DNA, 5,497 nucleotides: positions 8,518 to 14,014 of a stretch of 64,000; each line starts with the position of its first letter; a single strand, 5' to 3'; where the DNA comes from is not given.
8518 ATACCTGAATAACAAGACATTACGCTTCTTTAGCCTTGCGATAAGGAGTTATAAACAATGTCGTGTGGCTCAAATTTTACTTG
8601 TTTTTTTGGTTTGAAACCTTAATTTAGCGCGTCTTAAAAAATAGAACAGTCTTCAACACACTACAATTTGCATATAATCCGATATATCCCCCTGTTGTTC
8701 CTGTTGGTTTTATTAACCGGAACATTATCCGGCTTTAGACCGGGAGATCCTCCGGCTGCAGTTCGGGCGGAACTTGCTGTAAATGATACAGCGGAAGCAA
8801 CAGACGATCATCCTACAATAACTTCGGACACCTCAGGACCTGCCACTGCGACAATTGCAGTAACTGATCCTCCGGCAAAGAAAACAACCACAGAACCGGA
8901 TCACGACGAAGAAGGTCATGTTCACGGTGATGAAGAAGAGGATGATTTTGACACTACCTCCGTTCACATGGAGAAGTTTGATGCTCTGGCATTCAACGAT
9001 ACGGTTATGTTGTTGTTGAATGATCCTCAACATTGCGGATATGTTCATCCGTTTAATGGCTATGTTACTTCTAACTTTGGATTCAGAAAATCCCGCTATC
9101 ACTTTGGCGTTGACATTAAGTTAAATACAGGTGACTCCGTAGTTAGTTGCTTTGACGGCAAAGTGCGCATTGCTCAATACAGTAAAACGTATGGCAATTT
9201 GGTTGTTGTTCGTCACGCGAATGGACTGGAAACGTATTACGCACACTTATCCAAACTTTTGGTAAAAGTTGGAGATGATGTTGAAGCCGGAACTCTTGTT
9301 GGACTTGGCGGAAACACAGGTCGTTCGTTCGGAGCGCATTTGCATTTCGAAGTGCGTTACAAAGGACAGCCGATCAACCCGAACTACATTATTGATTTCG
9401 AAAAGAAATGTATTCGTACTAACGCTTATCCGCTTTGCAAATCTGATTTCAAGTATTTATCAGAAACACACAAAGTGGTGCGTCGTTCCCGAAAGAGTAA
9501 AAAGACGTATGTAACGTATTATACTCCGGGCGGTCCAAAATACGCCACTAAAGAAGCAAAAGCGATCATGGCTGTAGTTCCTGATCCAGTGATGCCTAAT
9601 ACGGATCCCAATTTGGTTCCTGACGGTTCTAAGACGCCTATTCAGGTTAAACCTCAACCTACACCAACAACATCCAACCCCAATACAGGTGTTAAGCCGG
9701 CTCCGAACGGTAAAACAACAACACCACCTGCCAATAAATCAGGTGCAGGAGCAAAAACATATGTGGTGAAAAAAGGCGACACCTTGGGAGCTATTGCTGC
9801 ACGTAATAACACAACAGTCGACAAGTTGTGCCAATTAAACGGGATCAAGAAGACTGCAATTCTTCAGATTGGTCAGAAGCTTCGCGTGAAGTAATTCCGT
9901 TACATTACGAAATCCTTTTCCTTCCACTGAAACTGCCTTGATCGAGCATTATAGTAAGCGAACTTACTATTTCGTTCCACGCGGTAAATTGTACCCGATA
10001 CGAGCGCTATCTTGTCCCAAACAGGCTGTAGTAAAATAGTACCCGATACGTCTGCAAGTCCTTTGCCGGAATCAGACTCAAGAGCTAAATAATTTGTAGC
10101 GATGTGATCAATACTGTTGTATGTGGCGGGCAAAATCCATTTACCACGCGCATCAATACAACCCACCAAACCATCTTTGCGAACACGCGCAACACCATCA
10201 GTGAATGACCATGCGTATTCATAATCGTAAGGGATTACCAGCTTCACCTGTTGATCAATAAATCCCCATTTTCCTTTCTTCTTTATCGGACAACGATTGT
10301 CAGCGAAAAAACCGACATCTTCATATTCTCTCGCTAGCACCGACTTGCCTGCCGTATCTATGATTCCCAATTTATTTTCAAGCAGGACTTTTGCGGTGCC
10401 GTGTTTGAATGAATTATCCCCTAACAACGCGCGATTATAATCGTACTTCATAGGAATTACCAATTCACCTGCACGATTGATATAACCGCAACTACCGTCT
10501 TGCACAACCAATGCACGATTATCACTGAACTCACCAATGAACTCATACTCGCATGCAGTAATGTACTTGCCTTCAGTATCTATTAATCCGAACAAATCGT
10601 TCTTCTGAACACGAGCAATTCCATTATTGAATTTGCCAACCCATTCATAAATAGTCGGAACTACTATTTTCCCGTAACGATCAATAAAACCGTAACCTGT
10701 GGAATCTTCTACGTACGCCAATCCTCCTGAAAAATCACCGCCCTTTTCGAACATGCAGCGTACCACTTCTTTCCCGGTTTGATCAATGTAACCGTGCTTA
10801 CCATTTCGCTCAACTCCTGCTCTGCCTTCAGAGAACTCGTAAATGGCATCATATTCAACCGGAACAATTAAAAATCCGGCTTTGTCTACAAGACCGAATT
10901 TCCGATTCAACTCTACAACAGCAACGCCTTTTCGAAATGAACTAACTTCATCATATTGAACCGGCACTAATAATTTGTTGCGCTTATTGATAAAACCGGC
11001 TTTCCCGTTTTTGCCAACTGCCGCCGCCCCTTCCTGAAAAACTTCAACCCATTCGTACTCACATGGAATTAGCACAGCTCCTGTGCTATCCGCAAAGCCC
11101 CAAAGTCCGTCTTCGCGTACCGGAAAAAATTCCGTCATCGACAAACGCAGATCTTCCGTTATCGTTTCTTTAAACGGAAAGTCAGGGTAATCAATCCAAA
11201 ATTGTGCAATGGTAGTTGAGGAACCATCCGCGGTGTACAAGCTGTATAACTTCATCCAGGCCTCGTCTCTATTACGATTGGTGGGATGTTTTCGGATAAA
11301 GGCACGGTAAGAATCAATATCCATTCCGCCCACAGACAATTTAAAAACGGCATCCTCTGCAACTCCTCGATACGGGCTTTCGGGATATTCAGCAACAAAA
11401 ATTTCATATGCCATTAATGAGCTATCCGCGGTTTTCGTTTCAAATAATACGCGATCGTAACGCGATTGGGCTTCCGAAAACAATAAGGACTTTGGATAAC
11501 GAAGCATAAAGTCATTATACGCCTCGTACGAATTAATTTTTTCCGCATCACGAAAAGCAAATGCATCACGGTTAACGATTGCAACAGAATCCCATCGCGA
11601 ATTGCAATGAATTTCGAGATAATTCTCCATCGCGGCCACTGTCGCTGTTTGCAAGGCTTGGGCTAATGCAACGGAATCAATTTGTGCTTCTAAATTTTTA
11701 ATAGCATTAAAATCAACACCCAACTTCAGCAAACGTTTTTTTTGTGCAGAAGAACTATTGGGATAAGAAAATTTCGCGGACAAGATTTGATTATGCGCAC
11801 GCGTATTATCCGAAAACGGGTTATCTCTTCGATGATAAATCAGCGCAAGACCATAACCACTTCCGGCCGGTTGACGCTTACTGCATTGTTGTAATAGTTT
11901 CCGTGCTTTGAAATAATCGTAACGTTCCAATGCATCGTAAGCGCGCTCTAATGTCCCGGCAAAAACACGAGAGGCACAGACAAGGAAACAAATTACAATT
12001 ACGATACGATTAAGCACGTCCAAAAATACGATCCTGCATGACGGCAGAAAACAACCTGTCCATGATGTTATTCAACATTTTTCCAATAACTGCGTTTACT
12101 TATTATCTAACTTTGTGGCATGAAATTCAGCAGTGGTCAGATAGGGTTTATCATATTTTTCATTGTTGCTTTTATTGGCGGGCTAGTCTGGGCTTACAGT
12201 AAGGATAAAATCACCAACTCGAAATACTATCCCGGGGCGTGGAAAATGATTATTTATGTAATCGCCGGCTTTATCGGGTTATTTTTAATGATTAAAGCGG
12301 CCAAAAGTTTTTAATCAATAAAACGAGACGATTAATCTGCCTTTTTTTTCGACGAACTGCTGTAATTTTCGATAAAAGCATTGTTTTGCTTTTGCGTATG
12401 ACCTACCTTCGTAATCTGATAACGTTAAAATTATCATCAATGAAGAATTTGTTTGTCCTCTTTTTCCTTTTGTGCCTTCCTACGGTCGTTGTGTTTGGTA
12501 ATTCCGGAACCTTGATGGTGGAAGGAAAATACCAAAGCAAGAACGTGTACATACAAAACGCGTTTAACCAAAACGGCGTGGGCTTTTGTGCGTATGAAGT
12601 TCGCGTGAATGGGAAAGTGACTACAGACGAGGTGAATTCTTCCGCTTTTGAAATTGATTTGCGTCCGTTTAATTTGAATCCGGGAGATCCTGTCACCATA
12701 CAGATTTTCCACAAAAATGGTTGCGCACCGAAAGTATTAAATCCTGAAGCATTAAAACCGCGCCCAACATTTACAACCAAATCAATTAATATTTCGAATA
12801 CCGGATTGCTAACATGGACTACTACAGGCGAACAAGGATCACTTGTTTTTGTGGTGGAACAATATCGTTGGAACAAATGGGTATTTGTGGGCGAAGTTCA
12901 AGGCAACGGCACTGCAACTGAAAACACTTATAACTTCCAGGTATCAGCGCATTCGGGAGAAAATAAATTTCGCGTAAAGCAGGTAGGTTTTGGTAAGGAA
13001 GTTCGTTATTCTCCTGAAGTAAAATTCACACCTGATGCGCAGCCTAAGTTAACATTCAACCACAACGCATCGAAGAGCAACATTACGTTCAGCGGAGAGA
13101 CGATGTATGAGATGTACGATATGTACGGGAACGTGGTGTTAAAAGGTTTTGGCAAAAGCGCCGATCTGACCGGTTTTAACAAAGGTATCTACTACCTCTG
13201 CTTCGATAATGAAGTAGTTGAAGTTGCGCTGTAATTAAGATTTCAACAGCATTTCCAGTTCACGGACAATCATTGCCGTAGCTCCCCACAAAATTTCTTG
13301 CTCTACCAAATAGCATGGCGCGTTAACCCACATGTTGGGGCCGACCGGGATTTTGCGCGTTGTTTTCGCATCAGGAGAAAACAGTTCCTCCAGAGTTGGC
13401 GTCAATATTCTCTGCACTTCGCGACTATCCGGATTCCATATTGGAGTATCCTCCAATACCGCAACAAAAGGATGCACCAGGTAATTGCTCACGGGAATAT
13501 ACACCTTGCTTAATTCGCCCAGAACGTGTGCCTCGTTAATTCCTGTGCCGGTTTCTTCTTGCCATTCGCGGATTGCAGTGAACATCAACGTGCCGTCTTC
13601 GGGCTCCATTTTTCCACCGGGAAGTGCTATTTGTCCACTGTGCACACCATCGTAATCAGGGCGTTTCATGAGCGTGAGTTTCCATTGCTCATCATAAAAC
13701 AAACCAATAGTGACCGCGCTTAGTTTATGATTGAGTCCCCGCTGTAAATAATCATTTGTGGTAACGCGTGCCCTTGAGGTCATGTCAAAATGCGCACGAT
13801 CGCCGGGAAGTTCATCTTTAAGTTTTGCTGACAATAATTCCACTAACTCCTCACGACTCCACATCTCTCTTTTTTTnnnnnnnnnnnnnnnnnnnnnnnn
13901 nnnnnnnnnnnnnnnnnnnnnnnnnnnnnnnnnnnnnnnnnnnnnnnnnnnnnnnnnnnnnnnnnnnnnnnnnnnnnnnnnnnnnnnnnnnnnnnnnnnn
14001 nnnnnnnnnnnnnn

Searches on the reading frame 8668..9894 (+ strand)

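Call 7: search_protein_families(library=pfam, proteins=[window:8668-9894:+], max_evalue=0.01)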
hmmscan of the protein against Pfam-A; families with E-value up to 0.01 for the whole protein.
window:8668-9894:+ (408 aa): 2 families
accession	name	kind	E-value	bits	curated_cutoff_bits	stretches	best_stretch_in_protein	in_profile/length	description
PF01551.29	Peptidase_M23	-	1e-32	112.6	28.7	1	144-238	2-96/96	Peptidase family M23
PF01476.26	LysM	-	7.8e-16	58.2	20.9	1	365-408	1-43/43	LysM domain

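Call 8: search_protein_families(library=ncbifam, proteins=[window:8668-9894:+], max_evalue=0.01)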
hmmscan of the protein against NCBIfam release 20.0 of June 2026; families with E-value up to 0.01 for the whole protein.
window:8668-9894:+ (408 aa): 20 families
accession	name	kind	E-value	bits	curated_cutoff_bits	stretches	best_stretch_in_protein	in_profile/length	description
NF008652.0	PRK11649.1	equivalog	3.6e-28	98.4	341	1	144-239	312-407/439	murein DD-endopeptidase MepM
NF040883.1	amid_act_ActS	equivalog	8.3e-27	94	375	2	125-239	117-230/242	amidase activator ActS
NF050804.1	CellDivDipMCaul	equivalog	2.2e-26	92.9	900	2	125-232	507-616/634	cell division endopeptidase DipM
NF052530.1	Heli_ShapePgp3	exception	5.1e-25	88.1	300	1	125-242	141-264/270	peptidoglycan metallopeptidase Pgp3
NF008123.1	PRK10871.1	equivalog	8.6e-24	84.6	311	2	50-238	172-358/365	murein hydrolase activator NlpD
NF041208.1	celldiv_DipM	equivalog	1.5e-22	80.5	740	2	127-239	300-414/419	cell division endopeptidase DipM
NF052336.1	PdgHdaseHSB100310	equivalog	4.3e-22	78.9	500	1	125-235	35-147/316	peptidoglycan hydrolase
NF053825.1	PdgNdpepShyA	equivalog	4.4e-21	75.1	700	1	144-238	295-389/425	peptidoglycan DD-endopeptidase ShyA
NF052529.1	PG_M23_Pgp6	exception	1.6e-17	63.3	600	1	142-253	332-441/452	peptidoglycan metallopeptidase Pgp6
NF053738.1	S2SprSpoIIQBc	equivalog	3.1e-16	59.7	250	1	146-243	123-224/232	stage II sporulation protein SpoIIQ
NF053824.1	PdgNdpepShyC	equivalog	3.4e-16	59.2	700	1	141-239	292-390/429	peptidoglycan DD-endopeptidase ShyC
NF008644.1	PRK11637.1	equivalog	7.1e-15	54.9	270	1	125-239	264-380/385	murein hydrolase activator EnvC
NF047755.1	LIC_10271_M23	exception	2.7e-12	46.9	180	1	145-213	117-185/207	LIC_10271 family cell wall hydrolase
NF042931.1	SAG1386_EF1546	equivalog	2.6e-10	40.6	80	1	346-408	93-158/158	SAG1386/EF1546 family surface-associated protein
NF004974.0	PRK06347.1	equivalog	2.2e-09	36.9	701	1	333-407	452-523/592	1,4-beta-N-acetylmuramoylhydrolase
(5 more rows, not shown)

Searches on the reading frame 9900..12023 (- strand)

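Call 7: search_protein_families(library=pfam, proteins=[window:9900-12023:-], max_evalue=0.01)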
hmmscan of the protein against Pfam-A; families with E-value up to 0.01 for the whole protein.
window:9900-12023:- (707 aa): 1 family
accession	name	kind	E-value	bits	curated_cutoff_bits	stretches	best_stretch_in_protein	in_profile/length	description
PF14903.11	WG_beta_rep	-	2.2e-90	296.7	25.6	9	444-477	1-34/35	WG containing repeat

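Call 8: search_protein_families(library=ncbifam, proteins=[window:9900-12023:-], max_evalue=0.01)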
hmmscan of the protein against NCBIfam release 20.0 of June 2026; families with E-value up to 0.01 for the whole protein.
window:9900-12023:- (707 aa): 1 family
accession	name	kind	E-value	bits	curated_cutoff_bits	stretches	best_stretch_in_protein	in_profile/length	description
TIGR02795.1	tol_pal_ybgF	equivalog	0.00038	21.1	90.1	0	166-220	22-76/119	tol-pal system protein YbgF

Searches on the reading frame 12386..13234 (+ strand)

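Call 7: search_protein_families(library=pfam, proteins=[window:12386-13234:+], max_evalue=0.01)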
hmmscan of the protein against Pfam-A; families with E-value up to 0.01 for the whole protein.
window:12386-13234:+ (282 aa): 1 family
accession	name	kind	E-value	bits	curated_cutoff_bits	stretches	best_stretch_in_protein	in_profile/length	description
PF18962.6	Por_Secre_tail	-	0.0026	18.4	27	0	231-276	20-65/75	Secretion system C-terminal sorting domain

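Call 8: search_protein_families(library=ncbifam, proteins=[window:12386-13234:+], max_evalue=0.01)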
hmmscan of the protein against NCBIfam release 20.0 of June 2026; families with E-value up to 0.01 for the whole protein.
window:12386-13234:+ (282 aa): 0 families

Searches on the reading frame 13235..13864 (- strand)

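Call 82: search_protein_families(library=pfam, proteins=[window:13235-13864:-], max_evalue=0.00001)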
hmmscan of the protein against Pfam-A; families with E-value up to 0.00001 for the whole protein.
window:13235-13864:- (209 aa): 1 family
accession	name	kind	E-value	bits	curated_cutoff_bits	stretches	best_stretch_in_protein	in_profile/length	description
PF00293.34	NUDIX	-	3.8e-12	46.8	21.1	1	53-166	7-122/134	NUDIX domain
